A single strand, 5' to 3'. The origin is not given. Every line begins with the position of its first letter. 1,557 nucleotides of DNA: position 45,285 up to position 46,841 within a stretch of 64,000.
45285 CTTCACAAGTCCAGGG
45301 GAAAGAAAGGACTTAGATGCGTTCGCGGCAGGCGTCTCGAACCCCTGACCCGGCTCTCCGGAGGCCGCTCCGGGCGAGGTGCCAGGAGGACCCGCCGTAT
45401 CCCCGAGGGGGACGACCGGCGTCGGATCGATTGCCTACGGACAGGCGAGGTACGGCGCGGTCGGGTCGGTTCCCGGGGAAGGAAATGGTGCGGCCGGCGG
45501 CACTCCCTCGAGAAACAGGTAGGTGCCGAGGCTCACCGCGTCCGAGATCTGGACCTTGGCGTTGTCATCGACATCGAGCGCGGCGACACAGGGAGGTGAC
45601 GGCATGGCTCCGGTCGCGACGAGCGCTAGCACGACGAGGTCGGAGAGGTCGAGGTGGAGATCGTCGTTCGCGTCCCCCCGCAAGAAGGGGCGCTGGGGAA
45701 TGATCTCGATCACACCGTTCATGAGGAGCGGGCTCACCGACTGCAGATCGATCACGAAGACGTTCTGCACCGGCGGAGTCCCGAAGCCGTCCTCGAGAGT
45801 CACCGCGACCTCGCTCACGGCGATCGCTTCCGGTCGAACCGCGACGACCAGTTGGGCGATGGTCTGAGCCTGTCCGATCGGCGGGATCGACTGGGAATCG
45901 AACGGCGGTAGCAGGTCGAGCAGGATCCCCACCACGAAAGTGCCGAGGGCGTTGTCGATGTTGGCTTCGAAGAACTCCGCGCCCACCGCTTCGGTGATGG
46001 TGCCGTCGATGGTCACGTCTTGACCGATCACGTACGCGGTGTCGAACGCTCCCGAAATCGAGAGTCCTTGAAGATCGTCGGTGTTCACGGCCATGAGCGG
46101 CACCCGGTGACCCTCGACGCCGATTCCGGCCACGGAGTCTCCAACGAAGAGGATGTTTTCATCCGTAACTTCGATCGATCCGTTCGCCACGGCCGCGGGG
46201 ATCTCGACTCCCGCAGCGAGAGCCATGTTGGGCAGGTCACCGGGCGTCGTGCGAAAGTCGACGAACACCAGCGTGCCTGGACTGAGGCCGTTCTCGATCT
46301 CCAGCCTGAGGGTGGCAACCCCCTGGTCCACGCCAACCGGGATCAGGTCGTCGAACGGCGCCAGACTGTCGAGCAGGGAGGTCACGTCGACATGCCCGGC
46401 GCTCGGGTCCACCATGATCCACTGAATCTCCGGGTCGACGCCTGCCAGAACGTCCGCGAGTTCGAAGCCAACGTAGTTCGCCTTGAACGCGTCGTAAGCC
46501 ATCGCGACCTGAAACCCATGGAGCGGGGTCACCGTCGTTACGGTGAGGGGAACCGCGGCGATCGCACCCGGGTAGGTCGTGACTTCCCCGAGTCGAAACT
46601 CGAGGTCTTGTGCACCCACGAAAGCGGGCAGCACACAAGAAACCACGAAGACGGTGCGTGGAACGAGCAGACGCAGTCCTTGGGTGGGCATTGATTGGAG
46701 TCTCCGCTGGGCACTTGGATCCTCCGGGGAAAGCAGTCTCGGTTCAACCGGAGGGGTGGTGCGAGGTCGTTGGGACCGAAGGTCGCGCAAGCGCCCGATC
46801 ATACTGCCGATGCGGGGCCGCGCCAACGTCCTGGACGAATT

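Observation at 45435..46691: Adaptor scaffoldin: two cohesin-like domains plus its own dockerin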

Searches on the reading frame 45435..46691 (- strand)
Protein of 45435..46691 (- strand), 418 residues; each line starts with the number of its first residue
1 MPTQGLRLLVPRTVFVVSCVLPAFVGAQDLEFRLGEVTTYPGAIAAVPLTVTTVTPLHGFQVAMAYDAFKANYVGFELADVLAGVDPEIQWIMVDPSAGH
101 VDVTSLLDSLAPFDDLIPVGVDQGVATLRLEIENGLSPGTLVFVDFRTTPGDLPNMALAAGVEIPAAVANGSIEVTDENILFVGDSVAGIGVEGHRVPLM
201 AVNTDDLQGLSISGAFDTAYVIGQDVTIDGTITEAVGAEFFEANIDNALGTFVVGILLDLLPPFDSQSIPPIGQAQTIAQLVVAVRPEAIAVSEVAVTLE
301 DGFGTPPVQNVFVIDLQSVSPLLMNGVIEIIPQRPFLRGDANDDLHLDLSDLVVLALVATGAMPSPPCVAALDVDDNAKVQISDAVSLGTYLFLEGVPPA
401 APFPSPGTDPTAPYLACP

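Call 3: search_protein_families(library=pfam, proteins=[window:45435-46691:-], max_evalue=1)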
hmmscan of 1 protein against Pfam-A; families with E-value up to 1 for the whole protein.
window:45435-46691:- (418 aa): 0 families
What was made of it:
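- On Cohesin (type I-like; Pfam PF00963): No Pfam family at E<=1 for this protein (call 3).
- On Dockerin type I (Pfam PF00404): No hit for this protein (call 3).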

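Call 4: search_protein_families(library=ncbifam, proteins=[window:45435-46691:-], max_evalue=1)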
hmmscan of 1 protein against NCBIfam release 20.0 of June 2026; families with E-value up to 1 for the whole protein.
window:45435-46691:- (418 aa): 0 families
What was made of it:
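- The protein itself gives no Pfam or NCBIfam hit even at E<=1 (calls 3, 4).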

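Call 10: find_homologous_proteins(query=window:45438-46691:-, max_evalue=0.001)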
Query window:45438-46691:- (418 aa): 24 proteins with E <= 0.001 among 8000 candidates.
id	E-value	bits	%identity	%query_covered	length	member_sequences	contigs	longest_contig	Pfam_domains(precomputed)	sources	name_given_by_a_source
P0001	9.9e-265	896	100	100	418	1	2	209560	-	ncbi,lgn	ncbi:MAG: hypothetical protein AB7O52_04605 [Planctomycetota bacterium]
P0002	1.0e-178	613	72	94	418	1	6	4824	-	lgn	-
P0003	2.8e-67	246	38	94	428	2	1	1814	-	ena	-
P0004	2.8e-64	236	39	95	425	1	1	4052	-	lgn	-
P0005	1.1e-52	198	40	81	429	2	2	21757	-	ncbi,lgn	-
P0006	3.2e-47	180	34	100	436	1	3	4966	-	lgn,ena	-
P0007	6.3e-37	146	34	54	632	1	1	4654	-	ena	-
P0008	8.5e-37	146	29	73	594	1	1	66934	-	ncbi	-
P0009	7.2e-35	139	33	62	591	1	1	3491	-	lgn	-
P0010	2.2e-34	138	34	49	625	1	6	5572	-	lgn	-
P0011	1.5e-32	132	35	53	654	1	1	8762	-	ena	-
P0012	1.0e-30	125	35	46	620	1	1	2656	-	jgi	-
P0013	2.2e-30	124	35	47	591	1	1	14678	-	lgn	-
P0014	1.1e-27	115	36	52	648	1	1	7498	-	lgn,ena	-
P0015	3.3e-25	107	33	50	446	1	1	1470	-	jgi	jgi:hypothetical protein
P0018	4.3e-21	94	28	56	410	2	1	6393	PF13405.13,PF00404.25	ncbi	ncbi:MAG: dockerin type I repeat-containing protein [Planctomycetota bacterium]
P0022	1.9e-11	62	31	45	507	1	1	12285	PF00404.25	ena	-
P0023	5.0e-9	54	32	40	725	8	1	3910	PF00404.25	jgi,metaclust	metaclust:\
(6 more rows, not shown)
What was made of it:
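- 45435..46691 (-): CDS of the 418-aa cohesin-cohesin-dockerin protein (stop codon included). Identical to a Planctomycetota MAG hypothetical protein (call 10).
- Checked: The protein is identical to NCBI 'MAG: hypothetical protein AB7O52_04605 [Planctomycetota bacterium]' (call 10).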

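Call 16: search_solved_structures(query=A1, max_evalue=10, show_alignments=3)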
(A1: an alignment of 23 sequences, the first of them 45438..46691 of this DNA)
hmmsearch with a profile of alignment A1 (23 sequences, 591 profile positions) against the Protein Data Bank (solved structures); distinct sequences matched with E-value up to 10: 33.
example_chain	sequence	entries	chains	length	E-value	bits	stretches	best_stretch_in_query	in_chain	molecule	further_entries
2mte_A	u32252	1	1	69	3.4e-05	26.1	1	506-562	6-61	Cellulose 1,4-beta-cellobiosidase (reducing end) CelS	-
1daq_A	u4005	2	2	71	3.6e-05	26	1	506-562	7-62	ENDOGLUCANASE SS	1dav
2y3n_B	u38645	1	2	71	5e-05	25.6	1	504-559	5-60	CELLULOSOMAL FAMILY-48 PROCESSIVE GLYCOSIDE HYDROLASE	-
4fl4_A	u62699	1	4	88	5.6e-05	25.4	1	506-559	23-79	Glycoside hydrolase family 9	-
4cj0_A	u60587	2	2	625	0.00031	22.9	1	477-559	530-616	ENDOGLUCANASE D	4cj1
1clc_A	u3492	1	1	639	0.00032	22.9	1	477-559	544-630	ENDOGLUCANASE CELD; EC: 3.2.1.4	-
8ajy_B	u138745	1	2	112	0.00036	22.7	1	498-558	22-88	Dockerin from ScaH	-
2vn5_A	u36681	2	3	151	0.00042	22.5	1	27-149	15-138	SCAFFOLDING PROTEIN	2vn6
1g1k_A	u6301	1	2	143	0.0005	22.3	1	26-149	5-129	SCAFFOLDING PROTEIN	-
2ccl_B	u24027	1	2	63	0.00098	21.3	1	506-559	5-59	ENDO-1,4-BETA-XYLANASE Y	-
8zvk_A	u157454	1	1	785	0.001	21.2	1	498-559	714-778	AaBgIC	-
8x39_A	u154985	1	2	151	0.0019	20.4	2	496-559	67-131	Serine protease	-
8x3a_A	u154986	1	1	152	0.0019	20.3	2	496-559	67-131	Serine protease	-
1ohz_B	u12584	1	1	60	0.0065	18.6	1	506-559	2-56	ENDO-1,4-BETA-XYLANASE Y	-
5m2s_B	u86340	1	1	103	0.0075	18.4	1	502-559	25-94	Doc8: Type I dockerin repeat domain from family 9 glycoside hydrolase WP_009982745[Ruminoc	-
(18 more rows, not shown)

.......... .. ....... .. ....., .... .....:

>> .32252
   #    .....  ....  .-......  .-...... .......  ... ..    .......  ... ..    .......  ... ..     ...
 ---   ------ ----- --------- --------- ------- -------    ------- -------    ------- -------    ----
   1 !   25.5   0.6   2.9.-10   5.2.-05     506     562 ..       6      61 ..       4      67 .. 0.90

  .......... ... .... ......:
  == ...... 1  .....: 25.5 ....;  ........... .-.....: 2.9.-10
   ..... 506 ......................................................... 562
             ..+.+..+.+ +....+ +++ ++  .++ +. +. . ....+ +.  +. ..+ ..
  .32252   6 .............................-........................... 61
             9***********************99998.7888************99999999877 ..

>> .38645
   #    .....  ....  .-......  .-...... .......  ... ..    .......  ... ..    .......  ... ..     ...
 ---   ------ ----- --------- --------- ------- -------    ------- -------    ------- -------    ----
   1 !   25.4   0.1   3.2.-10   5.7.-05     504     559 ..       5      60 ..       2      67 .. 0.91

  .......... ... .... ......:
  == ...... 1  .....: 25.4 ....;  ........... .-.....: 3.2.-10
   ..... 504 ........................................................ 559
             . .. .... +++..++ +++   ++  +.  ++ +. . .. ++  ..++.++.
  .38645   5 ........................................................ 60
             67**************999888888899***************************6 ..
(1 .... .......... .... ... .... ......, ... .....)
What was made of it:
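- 45438..45692 (-): Dockerin module with C-terminal extension, residues 334-418. Family profile against PDB dockerins E 3e-5 (call 16).
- On Cohesin (type I-like; Pfam PF00963): The whole-family profile hits 2vn5_A and 1g1k_A at E 4e-4, but through the extra N-terminal module of three-cohesin relatives (call 16).
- On Dockerin type I (Pfam PF00404): The family profile hits PDB dockerins at E 3e-5 (call 16).
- The family profile hits PDB dockerins at E 3e-5 and C. cellulolyticum cohesin at E 4e-4 (call 16).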

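Call 21: predict_structure(alignment_id=A1)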
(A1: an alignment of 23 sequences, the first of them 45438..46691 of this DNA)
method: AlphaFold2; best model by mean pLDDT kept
length: 418 residues; sequences in the alignment: 23
mean_pLDDT: 87.5   pTM: 0.68
mean pLDDT of the five models: 87.5, 86.7, 85.7, 85.2, 83.9
residues with pLDDT >= 90: 270; 70-90: 106; 50-70: 15; < 50: 27
segments of 3 or more residues with pLDDT < 50: 1-27
pLDDT, mean of each block of 10 residues (from residue 1): 42 37 53 96 94 96 97 96 93 95 92 87 97 89 93 90 93 93 91 89 93 96 96 93 96 92 81 91 89 94 85 93 94 81 89 91 85 90 93 92 79 64
secondary structure, 60 per line:
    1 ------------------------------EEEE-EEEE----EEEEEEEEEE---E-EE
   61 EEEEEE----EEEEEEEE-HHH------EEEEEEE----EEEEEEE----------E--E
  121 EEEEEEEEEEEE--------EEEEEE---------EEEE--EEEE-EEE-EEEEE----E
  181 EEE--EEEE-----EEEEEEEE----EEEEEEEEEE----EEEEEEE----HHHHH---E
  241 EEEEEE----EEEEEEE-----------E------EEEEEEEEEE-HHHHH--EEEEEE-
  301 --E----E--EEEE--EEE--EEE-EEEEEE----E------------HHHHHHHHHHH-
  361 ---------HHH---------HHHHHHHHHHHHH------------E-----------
elements in order: E31-34 E36-39 E44-53 E59-66 E71-78 E89-95 E100-106 E120-132 E141-146 E156-159 E162-165 E167-169 E171-175 E180-183 E186-189 E195-202 E207-216 E221-227 H232-236 E240-246 E251-257 E276-285 H287-291 E294-299 E311-314 E317-319 E322-324 E326-331 H349-359 H382-394
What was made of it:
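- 46161..46610 (-): Cohesin module 1, residues 28-177. All-beta domain in the AF2 model (call 21).
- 45438..45692 (-): Two helices, 349-359 and 382-394 (call 21).
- On Cohesin (type I-like; Pfam PF00963): The model has pLDDT above 90 over both modules (call 21).
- On Dockerin type I (Pfam PF00404): Helices are at 349-359 and 382-394 (call 21).
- Checked: The AF2 model has pLDDT 87.5 and pTM 0.68 (call 21).
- A pTM of 0.68 for a three-domain chain suggests that at least some domains are packed in a defined way (call 21).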

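Call 23: fold_search(model_id=the predicted structure, library=pdb)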
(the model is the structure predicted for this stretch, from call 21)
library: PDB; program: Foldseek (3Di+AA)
matches with E <= 10: 1997; with E <= 0.001: 890
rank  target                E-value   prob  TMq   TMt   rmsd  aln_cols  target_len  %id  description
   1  3l8q_B                7.8e-13  1.00  0.28  0.34  15.3       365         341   15  Structure analysis of the type II cohesin dyad from the adaptor ScaA scaffoldin of Acetivibrio cellulolyticus (released 2010-05-05)
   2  3l8q_D                1.6e-12  1.00  0.29  0.35  14.3       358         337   15  Structure analysis of the type II cohesin dyad from the adaptor ScaA scaffoldin of Acetivibrio cellulolyticus (released 2010-05-05)
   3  3l8q_A                1.9e-12  1.00  0.30  0.36  15.3       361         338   13  Structure analysis of the type II cohesin dyad from the adaptor ScaA scaffoldin of Acetivibrio cellulolyticus (released 2010-05-05)
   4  3l8q_C                2.6e-12  1.00  0.30  0.36  15.0       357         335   14  Structure analysis of the type II cohesin dyad from the adaptor ScaA scaffoldin of Acetivibrio cellulolyticus (released 2010-05-05)
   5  4fl4_I                3.5e-12  1.00  0.30  0.40  17.2       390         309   13  Scaffoldin conformation and dynamics revealed by a ternary complex from the Clostridium thermocellum cellulosome (released 2012-06-27)
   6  4fl4_C                1.0e-11  1.00  0.29  0.39  18.6       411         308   13  Scaffoldin conformation and dynamics revealed by a ternary complex from the Clostridium thermocellum cellulosome (released 2012-06-27)
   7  3kcp_A                1.2e-11  1.00  0.28  0.38  19.9       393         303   13  Crystal structure of interacting Clostridium thermocellum multimodular components (released 2010-02-09)
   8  4fl4_L                3.8e-11  1.00  0.31  0.41  17.4       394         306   13  Scaffoldin conformation and dynamics revealed by a ternary complex from the Clostridium thermocellum cellulosome (released 2012-06-27)
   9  6kgf_C                5.5e-10  1.00  0.29  0.75   3.3       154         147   23  Crystal structure of CaDoc0917(R16D)-CaCohA2 complex at pH 8.2 (released 2020-07-08)
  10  6kgf_A                6.1e-10  1.00  0.27  0.71   4.2       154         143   25  Crystal structure of CaDoc0917(R16D)-CaCohA2 complex at pH 8.2 (released 2020-07-08)
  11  4uyq_A                7.6e-10  1.00  0.29  0.79   3.0       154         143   16  High resolution structure of the third cohesin ScaC in complex with the ScaB dockerin with a mutation in the C-termina (released 2015-04-15)
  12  6kge_A                9.0e-10  1.00  0.28  0.76   3.8       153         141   22  Crystal structure of CaDoc0917(R16D)-CaCohA2 complex at pH 5.5 (released 2020-07-08)
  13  4uyp_C                1.0e-09  1.00  0.29  0.76   3.5       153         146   17  High resolution structure of the third cohesin ScaC in complex with the ScaB dockerin with a mutation in the N-termina (released 2015-04-15)
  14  2vn6_A                1.3e-09  1.00  0.30  0.76   4.0       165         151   17  The Clostridium cellulolyticum dockerin displays a dual binding mode for its cohesin partner (released 2008-05-13)
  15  8t2v_A                1.6e-09  1.00  0.23  0.13  18.6       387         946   10  Cryo-EM Structures of Full-length Integrin alphaIIbbeta3 in Native Lipids (released 2023-07-26)
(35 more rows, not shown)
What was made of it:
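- On Cohesin (type I-like; Pfam PF00963): Foldseek gives TM 0.75-0.82 (call 23).
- Checked: Foldseek gives E 8e-13 to the ScaA cohesin dyad and E about 1e-9 with TM 0.75-0.82 to single type I cohesins (call 23).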

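Call 31: find_encoding_contigs(protein=P0001, flank=10000, max_places=3)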
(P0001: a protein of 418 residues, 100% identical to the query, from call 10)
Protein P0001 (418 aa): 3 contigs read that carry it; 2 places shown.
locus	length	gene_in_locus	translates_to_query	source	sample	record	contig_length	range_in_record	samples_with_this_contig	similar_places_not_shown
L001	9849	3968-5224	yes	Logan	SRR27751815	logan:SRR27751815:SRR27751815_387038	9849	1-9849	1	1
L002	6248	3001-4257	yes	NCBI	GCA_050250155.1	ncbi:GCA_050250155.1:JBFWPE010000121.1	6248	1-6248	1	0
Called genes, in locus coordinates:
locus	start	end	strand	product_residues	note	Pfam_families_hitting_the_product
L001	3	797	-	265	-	?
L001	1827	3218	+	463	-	PF00072:Response_reg, PF00158:Sigma54_activat, PF14532:Sigma54_activ_2, PF07728:AAA_5 (weak), PF25601:AAA_lid_14, PF02954:HTH_8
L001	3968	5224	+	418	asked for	-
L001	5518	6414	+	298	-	PF16697:Yop-YscD_cpl, PF00498:FHA, PF16697:Yop-YscD_cpl, PF00498:FHA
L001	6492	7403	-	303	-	PF02899:Phage_int_SAM_1, PF00589:Phage_integrase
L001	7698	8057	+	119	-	PF01258:zf-dskA_traR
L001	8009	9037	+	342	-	PF01180:DHO_dh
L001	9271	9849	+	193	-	?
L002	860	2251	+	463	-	PF00072:Response_reg, PF00158:Sigma54_activat, PF14532:Sigma54_activ_2, PF07728:AAA_5 (weak), PF25601:AAA_lid_14, PF02954:HTH_8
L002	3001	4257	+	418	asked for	-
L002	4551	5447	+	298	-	PF16697:Yop-YscD_cpl, PF00498:FHA, PF16697:Yop-YscD_cpl, PF00498:FHA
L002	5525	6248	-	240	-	PF02899:Phage_int_SAM_1 (faint), PF00589:Phage_integrase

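Call 33: find_encoding_contigs(protein=P0005, flank=10000, max_places=2)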
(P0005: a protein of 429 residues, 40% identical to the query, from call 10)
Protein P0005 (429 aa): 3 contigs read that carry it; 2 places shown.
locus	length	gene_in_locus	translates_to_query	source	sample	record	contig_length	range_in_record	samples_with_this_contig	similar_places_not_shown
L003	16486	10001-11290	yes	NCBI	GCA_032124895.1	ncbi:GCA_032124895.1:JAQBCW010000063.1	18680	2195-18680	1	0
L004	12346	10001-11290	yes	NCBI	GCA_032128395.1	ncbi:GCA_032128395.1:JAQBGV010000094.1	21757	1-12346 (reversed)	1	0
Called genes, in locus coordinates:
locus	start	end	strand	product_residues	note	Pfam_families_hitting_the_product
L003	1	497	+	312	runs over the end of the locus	PF00698:Acyl_transf_1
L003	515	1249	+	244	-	PF00106:adh_short, PF08659:KR, PF23441:SDR, PF13561:adh_short_C2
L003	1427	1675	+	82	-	PF00550:PP-binding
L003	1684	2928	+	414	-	PF00109:ketoacyl-synt, PF02801:Ketoacyl-synt_C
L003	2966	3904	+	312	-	PF00389:2-Hacid_dh, PF02826:2-Hacid_dh_C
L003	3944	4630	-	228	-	-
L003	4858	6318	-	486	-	PF13522:GATase_6, PF13537:GATase_7, PF00156:Pribosyltran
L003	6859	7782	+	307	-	-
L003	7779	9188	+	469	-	PF00072:Response_reg, PF00158:Sigma54_activat, PF14532:Sigma54_activ_2 (weak), PF07728:AAA_5 (faint), PF25601:AAA_lid_14, PF02954:HTH_8 (faint)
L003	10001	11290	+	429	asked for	-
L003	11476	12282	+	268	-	PF16697:Yop-YscD_cpl, PF00498:FHA (weak), PF16697:Yop-YscD_cpl, PF00498:FHA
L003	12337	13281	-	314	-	PF02899:Phage_int_SAM_1, PF13495:Phage_int_SAM_4 (weak), PF00589:Phage_integrase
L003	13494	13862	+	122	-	PF01258:zf-dskA_traR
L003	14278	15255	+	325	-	PF01180:DHO_dh, PF03060:NMO (weak)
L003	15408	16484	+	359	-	?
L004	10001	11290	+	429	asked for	-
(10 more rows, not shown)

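Call 34: find_encoding_contigs(protein=P0008, flank=10000, max_places=2)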
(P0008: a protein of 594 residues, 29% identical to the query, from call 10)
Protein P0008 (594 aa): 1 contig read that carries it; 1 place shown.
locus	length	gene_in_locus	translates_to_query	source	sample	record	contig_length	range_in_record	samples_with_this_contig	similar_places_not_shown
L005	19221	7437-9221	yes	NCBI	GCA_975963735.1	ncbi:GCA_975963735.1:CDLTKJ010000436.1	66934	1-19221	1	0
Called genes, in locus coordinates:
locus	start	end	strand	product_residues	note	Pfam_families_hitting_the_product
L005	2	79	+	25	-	?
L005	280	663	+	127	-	PF00416:Ribosomal_S13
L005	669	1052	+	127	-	PF00411:Ribosomal_S11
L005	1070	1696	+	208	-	PF00163:Ribosomal_S4, PF01479:S4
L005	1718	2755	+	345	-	PF01193:RNA_pol_L, PF01000:RNA_pol_A_bac, PF03118:RNA_pol_A_CTD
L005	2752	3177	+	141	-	PF01196:Ribosomal_L17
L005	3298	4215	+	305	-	PF13624:SurA_N_3 (faint), PF13145:Rotamase_2 (weak), PF13616:Rotamase_3, PF00639:Rotamase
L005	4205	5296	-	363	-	PF00005:ABC_tran, PF13304:AAA_21 (faint), PF17912:OB_MalK (weak), PF08402:TOBE_2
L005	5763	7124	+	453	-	-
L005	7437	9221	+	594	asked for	-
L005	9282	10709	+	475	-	PF00404:Dockerin_1 (faint)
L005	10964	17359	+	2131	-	PF13205:Big_5, PF13517:FG-GAP_3 (faint), PF01839:FG-GAP (faint), PF00404:Dockerin_1 (faint), PF01833:TIG, PF20144:TIG_SUH (faint), PF01833:TIG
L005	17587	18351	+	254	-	PF00149:Metallophos, PF12850:Metallophos_2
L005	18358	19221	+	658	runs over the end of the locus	PF02096:60KD_IMP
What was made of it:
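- In a related genome a three-cohesin family member sits next to two dockerin proteins (call 34).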

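Call 35: find_encoding_contigs(protein=P0002, flank=10000, max_places=2)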
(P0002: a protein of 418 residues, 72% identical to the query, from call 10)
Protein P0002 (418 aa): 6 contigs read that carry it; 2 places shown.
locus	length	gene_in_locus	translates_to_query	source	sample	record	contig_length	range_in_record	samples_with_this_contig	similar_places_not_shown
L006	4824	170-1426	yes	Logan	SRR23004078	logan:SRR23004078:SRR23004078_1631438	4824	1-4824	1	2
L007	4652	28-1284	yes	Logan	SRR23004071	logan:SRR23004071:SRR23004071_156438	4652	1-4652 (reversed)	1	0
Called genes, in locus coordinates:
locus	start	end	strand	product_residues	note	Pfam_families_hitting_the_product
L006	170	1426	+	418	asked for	-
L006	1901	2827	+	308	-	PF16697:Yop-YscD_cpl, PF00498:FHA, PF16697:Yop-YscD_cpl, PF00498:FHA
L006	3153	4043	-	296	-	PF02899:Phage_int_SAM_1, PF00589:Phage_integrase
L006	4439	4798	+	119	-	PF01258:zf-dskA_traR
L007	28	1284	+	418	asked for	-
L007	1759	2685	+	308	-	PF16697:Yop-YscD_cpl, PF00498:FHA, PF16697:Yop-YscD_cpl, PF00498:FHA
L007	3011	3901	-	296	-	PF02899:Phage_int_SAM_1, PF00589:Phage_integrase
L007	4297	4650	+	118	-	?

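Call 36: find_encoding_contigs(protein=P0013, flank=10000, max_places=1)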
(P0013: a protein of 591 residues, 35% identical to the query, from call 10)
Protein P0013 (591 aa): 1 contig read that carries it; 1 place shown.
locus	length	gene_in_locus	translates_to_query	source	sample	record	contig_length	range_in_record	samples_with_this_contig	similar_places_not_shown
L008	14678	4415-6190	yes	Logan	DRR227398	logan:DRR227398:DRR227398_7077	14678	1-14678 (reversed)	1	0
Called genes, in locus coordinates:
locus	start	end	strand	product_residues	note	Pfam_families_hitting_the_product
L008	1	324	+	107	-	?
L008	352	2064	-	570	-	-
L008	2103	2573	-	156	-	-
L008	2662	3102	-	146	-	-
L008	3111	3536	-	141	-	PF14534:DUF4440, PF12680:SnoaL_2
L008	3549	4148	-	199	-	PF00440:TetR_N, PF16925:TetR_C_13, PF21993:TetR_C_13_2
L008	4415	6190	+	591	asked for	-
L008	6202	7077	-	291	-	PF01764:Lipase_3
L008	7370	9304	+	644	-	PF13522:GATase_6, PF13537:GATase_7, PF00733:Asn_synthase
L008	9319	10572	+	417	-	PF04055:Radical_SAM, PF19288:CofH_C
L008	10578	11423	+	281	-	-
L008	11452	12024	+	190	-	PF01923:Cob_adeno_trans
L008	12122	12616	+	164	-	PF00731:AIRC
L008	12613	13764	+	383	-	PF22660:RS_preATP-grasp-like, PF02222:ATP-grasp, PF17769:PurK_C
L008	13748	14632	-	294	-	PF00126:HTH_1, PF03466:LysR_substrate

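Call 37: find_encoding_contigs(protein=P0022, flank=10000, max_places=1)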
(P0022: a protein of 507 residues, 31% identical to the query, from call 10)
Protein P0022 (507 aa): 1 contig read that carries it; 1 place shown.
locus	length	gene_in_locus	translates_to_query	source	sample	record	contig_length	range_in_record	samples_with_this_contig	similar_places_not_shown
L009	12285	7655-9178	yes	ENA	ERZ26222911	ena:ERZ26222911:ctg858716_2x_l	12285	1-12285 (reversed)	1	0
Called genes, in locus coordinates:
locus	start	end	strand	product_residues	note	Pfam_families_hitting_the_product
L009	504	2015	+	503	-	PF13650:Asp_protease_2, PF13975:gag-asp_proteas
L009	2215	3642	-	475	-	PF01839:FG-GAP (faint), PF13517:FG-GAP_3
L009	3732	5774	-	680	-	PF13620:CarboxypepD_reg (faint), PF17789:MG4 (faint)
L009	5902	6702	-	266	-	PF04542:Sigma70_r2, PF08281:Sigma70_r4_2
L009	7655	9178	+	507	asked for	PF00404:Dockerin_1 (weak)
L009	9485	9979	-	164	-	-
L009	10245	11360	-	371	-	PF00036:EF-hand_1 (faint), PF13499:EF-hand_7 (faint), PF00404:Dockerin_1 (weak)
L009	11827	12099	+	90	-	-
